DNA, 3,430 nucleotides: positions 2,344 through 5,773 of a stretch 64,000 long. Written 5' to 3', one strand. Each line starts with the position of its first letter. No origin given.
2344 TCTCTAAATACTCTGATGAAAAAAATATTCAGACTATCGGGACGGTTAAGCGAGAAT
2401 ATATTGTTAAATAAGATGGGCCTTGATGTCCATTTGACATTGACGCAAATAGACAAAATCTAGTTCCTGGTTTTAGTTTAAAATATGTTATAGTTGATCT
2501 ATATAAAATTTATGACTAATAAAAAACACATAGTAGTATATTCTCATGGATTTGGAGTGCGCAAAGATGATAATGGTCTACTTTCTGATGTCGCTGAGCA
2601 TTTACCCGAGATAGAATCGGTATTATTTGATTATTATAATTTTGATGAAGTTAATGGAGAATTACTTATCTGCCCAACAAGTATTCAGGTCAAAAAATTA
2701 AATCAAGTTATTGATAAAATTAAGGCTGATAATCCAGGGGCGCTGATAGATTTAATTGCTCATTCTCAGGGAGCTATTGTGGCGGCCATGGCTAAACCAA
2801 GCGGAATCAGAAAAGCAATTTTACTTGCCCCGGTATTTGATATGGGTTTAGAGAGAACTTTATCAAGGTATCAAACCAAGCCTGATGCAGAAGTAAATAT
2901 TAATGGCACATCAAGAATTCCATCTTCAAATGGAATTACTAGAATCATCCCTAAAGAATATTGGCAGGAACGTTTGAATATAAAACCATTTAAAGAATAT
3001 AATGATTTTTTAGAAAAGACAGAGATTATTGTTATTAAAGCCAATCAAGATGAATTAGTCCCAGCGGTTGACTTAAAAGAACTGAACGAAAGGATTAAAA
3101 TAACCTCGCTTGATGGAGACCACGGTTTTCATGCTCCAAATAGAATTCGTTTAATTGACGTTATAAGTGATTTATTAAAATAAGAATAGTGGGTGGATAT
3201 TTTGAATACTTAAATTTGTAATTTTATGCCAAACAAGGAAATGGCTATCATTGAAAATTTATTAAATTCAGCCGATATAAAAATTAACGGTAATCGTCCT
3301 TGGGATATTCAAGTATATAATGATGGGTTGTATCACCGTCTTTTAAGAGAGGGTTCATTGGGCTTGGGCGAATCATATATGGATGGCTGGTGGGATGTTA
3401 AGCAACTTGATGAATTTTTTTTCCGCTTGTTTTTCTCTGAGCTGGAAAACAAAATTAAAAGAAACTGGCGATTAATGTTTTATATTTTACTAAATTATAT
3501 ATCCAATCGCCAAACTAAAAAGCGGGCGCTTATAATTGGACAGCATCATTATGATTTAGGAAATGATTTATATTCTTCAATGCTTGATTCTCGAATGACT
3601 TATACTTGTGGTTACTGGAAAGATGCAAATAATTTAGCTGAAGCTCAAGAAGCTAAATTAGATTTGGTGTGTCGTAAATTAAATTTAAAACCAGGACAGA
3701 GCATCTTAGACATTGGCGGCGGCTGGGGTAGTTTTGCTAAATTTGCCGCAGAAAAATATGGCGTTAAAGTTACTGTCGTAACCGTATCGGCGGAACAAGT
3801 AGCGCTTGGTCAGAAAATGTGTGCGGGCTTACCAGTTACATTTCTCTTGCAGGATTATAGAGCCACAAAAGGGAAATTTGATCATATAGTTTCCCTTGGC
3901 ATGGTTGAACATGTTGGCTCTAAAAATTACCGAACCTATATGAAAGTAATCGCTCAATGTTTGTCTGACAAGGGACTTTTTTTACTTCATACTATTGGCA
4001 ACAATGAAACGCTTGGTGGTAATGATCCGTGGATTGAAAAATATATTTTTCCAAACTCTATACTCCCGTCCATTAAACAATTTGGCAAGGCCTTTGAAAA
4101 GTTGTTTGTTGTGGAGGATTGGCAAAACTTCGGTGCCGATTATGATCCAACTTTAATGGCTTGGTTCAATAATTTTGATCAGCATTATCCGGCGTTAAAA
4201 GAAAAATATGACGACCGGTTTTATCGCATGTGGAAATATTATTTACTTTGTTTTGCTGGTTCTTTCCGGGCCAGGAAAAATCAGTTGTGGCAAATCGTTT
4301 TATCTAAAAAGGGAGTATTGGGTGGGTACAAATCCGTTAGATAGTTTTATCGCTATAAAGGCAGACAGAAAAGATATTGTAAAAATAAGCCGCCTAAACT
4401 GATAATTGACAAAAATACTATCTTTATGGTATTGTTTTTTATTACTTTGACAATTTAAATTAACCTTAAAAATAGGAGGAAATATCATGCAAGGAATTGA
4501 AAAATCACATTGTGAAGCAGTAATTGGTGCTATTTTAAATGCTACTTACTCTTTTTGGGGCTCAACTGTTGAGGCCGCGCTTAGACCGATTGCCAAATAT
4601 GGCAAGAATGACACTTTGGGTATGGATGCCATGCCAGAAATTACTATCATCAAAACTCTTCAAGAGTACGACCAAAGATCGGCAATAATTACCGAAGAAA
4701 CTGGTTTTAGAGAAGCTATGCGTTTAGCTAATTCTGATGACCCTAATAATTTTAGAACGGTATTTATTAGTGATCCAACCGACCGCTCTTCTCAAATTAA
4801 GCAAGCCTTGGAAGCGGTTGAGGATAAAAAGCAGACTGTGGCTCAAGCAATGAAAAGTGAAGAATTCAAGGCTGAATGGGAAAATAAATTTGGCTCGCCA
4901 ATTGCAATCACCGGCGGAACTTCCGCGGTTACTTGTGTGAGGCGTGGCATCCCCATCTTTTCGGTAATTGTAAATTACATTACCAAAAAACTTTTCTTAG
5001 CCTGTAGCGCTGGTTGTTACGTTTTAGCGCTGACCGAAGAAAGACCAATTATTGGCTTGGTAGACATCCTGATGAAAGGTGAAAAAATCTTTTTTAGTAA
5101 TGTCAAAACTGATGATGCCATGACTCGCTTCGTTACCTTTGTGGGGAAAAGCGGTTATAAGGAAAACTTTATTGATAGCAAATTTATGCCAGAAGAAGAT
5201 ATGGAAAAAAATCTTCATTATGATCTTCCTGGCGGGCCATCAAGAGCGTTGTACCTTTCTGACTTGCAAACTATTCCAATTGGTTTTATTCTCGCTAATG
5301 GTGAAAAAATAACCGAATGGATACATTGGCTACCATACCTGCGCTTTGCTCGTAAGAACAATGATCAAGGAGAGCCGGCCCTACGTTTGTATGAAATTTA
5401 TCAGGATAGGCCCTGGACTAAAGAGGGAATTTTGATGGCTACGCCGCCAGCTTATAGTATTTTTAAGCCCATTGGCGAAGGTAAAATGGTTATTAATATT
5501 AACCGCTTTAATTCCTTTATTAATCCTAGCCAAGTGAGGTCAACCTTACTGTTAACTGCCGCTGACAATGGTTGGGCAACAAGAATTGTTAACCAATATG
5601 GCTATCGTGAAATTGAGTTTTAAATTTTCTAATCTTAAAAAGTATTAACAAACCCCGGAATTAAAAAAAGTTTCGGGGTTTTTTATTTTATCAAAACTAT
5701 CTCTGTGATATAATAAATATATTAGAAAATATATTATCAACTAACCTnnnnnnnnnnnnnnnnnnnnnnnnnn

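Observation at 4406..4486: Near-identical promoter, AU-rich leader and strong-SD module repeated upstream of three unrelated transcription units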

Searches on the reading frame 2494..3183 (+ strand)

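Call 81: search_protein_families(library=pfam, proteins=[window:2494-3183:+], max_evalue=0.0001)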
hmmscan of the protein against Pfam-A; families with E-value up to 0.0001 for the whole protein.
window:2494-3183:+ (229 aa): 2 families
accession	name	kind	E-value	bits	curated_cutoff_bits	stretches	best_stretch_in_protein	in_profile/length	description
PF12146.15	Hydrolase_4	-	4.3e-05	23.4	27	1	12-120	5-116/239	Serine aminopeptidase, S33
PF02089.21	Palm_thioest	-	4.7e-05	23.7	26.8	1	14-175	2-167/254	Palmitoyl protein thioesterase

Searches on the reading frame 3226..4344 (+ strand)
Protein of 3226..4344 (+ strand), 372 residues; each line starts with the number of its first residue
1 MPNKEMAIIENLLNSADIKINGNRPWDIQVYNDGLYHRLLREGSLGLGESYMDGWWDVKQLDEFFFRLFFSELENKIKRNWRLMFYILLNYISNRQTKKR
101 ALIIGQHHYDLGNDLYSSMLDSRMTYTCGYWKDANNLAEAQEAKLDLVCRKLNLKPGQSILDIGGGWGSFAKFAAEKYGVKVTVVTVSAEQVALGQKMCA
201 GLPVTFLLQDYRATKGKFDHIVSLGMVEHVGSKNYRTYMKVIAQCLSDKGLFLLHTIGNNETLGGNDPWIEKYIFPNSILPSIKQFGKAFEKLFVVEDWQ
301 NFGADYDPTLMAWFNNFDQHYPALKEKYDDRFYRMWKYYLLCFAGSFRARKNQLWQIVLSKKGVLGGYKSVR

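Call 11: search_protein_families(library=pfam, proteins=[window:3226-4344:+])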
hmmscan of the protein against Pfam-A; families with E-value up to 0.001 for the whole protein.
window:3226-4344:+ (372 aa): 6 families
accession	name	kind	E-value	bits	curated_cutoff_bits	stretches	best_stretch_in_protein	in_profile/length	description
PF02353.26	CMAS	-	3.8e-81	272.8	27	1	98-357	3-273/273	Mycolic acid cyclopropane synthetase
PF13649.12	Methyltransf_25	-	3.2e-12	47.4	27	1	160-250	1-97/97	Methyltransferase domain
PF13489.12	Methyltransf_23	-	5.1e-11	43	27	1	152-260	17-122/164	Methyltransferase domain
PF08241.18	Methyltransf_11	-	5.7e-09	36.9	21.2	1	161-253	1-94/95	Methyltransferase domain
PF08242.18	Methyltransf_12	-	8.7e-08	33.2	30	1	161-252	1-98/98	Methyltransferase domain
PF13847.12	Methyltransf_31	-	0.00012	22.2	27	1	155-258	2-113/145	Methyltransferase domain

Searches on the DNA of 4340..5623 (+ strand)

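Call 64: search_rna_families(source=window, start=4340, end=4560, threshold=evalue, max_evalue=10)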
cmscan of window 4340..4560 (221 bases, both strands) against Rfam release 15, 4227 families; matches with E-value up to 10: 5.
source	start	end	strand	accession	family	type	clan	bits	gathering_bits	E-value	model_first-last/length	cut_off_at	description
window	4428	4478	+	RF00555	L13_leader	Cis-reg; leader;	-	17.6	44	3.6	1-60/60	no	Ribosomal protein L13 leader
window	4366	4419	+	RF01078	PK-PYVV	Cis-reg;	-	14.5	65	2.9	1-58/58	no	3'-terminal pseudoknot in PYVV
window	4486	4516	+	RF01346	CRISPR-DR36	Gene; CRISPR;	-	11.9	38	3.4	1-36/36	no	CRISPR RNA direct repeat element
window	4543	4560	-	RF02914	DUF805b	Cis-reg;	CL00115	11.7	35.6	1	19-35/35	5'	DUF805b RNA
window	4455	4532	-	RF02110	DLEU2_6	Gene; lncRNA;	-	11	60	9.5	1-135/135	no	Deleted in lymphocytic leukemia 2 conserved region 6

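Call 67: search_dna_similar(query=window:4395-4490:+, collection=phages, mode=distant, max_evalue=1, max_rows=10)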
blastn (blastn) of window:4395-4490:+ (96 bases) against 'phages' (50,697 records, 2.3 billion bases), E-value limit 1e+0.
Records with a match: 7; places in all: 7; records where one place covers at least 80% of the query: 0.
Best place of each record, by identity: 90-95% 2; 80-90% 3; 60-80% 2.
By first word of the organism name: Cellulophaga 2; Microviridae 1; Bacteriophage 1; Campylobacter 1; bajarodmic 1; Marine 1.
By host as written in the record: - 4; Cellulophaga baltica #13 2; Campylobacter jejuni subsp. jejuni strain su252gM/12A 1.
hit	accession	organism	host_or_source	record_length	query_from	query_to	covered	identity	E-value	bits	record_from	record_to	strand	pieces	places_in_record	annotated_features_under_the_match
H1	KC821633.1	Cellulophaga phage phi13:2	Cellulophaga baltica #13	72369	13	62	52%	78.0%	9e-1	37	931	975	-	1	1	hypothetical protein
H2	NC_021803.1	Cellulophaga phage phi13:2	Cellulophaga baltica #13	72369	13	62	52%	78.0%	9e-1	37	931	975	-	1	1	hypothetical protein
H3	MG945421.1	Microviridae sp.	pig feces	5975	53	88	38%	83.3%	9e-1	37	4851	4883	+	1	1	similar to VP2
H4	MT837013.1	Bacteriophage sp.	human fecal samples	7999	41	72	33%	87.5%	7e-2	41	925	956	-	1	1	record has no annotation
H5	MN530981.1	Campylobacter phage DA10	Campylobacter jejuni subsp. jejuni ...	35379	1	31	32%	87.5%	9e-1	37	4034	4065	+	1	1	baseplate assembly protein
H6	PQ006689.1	bajarodmic virus 519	Neotoma bryanti feces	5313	62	91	31%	90.0%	9e-1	38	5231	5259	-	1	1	none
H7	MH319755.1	Marine virus AG-345-L05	single cell amplified by WGA-X; seawater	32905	44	68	26%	92.0%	9e-1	37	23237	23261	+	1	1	record has no annotation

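Call 68: search_dna_similar(query=window:4395-4490:+, collection=plasmids, mode=distant, max_evalue=1, max_rows=10)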
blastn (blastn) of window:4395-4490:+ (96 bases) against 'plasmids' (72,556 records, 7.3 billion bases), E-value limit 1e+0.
Records with a match: 67; places in all: 69; records where one place covers at least 80% of the query: 0.
Best place of each record, by identity: >=99% 1; 95-99% 1; 90-95% 7; 80-90% 56; 60-80% 2.
By first word of the organism name: Bacillus 18; Clostridium 7; Citrobacter 7; Enterococcus 7; Staphylococcus 6; Klebsiella 5; Escherichia 4; Salmonella 3; Borrelia 2; Acinetobacter 1; and 7 more.
By predicted mobility (MOB-suite, as given by PLSDB): mobilizable 28; conjugative 20; non-mobilizable 19.
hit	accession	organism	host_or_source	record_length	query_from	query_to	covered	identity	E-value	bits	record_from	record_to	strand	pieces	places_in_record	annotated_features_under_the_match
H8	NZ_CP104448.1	Acinetobacter baumannii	Homo sapiens,sputum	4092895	36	94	61%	75.8%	8e-1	40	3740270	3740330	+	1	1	none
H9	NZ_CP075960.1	Clostridium perfringens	Meatball soup, FP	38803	6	53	50%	81.6%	2e-1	42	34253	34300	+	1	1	none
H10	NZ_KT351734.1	Pectobacterium carotovorum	Delia radicum intestine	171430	6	54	51%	79.6%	2e-1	42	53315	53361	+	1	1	hypothetical protein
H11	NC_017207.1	Bacillus thuringiensis serovar chinensis CT-43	-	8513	38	80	45%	81.4%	8e-1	39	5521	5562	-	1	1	none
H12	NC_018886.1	Bacillus thuringiensis Bt407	-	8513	38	80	45%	81.4%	8e-1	39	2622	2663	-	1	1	none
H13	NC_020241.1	Bacillus thuringiensis serovar kurstaki str. HD73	-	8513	38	80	45%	81.4%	8e-1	39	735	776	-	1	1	none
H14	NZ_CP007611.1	Bacillus thuringiensis serovar kurstaki str. YBT-1520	-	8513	38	80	45%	81.4%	8e-1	39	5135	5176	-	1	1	none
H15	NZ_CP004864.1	Bacillus thuringiensis serovar kurstaki str. YBT-1520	soil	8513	38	80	45%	81.4%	8e-1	39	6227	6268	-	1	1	none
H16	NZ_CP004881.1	Bacillus thuringiensis serovar kurstaki str. HD-1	soil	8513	38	80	45%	81.4%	8e-1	39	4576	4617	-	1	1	none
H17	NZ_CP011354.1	Bacillus thuringiensis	tobacco,single cell,roots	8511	38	80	45%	81.4%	8e-1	39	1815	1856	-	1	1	none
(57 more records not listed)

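Call 89: search_rna_families(sources=[L131, L133, L134, L135, L136, L137, L138], threshold=gathering)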
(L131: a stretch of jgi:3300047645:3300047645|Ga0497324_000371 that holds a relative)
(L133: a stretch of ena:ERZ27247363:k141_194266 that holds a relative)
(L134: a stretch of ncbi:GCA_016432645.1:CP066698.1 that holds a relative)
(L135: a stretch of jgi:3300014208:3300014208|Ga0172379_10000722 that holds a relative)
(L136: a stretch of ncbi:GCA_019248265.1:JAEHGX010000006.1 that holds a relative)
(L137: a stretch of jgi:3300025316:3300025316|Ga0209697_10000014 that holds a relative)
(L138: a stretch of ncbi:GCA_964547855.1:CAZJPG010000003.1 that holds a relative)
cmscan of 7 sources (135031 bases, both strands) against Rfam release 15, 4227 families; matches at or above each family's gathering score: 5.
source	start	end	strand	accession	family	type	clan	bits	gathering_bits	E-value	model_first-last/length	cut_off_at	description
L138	8278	8351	+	RF00005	tRNA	Gene; tRNA;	CL00001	76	29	1.5e-14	1-71/71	no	tRNA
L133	2122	2233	+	RF03000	LOOT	Gene; sRNA;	-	72.7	46.4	2e-11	1-121/121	no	LOOT RNA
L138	8478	8549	+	RF00005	tRNA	Gene; tRNA;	CL00001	70.4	29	5.3e-13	1-71/71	no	tRNA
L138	8669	8742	+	RF00005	tRNA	Gene; tRNA;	CL00001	66.8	29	5e-12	1-71/71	no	tRNA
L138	8390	8462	+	RF00005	tRNA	Gene; tRNA;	CL00001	60.3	29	3.1e-10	1-71/71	no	tRNA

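Call 90: search_rna_families(sources=[L140, L141, L142, L086, L034, L015, L073, L049, L067], threshold=gathering)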
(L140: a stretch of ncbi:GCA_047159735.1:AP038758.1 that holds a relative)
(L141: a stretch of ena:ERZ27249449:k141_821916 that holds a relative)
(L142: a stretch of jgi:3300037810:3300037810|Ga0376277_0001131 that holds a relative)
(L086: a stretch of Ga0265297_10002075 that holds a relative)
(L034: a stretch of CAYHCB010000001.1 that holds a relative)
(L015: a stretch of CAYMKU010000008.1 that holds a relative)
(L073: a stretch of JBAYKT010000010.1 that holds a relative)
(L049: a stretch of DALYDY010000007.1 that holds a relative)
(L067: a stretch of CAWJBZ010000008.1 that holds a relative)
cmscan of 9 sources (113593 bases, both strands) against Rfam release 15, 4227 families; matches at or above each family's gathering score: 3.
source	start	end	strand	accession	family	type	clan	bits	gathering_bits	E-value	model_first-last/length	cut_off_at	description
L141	7900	7973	+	RF00005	tRNA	Gene; tRNA;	CL00001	68.1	29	1.9e-12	1-71/71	no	tRNA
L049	7375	7457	+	RF00005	tRNA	Gene; tRNA;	CL00001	60.5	29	2.3e-10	1-71/71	no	tRNA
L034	6863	6977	+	RF00162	SAM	Cis-reg; riboswitch;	CL00012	60.3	44.4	3.2e-11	1-108/108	no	SAM riboswitch aptamer (S box leader)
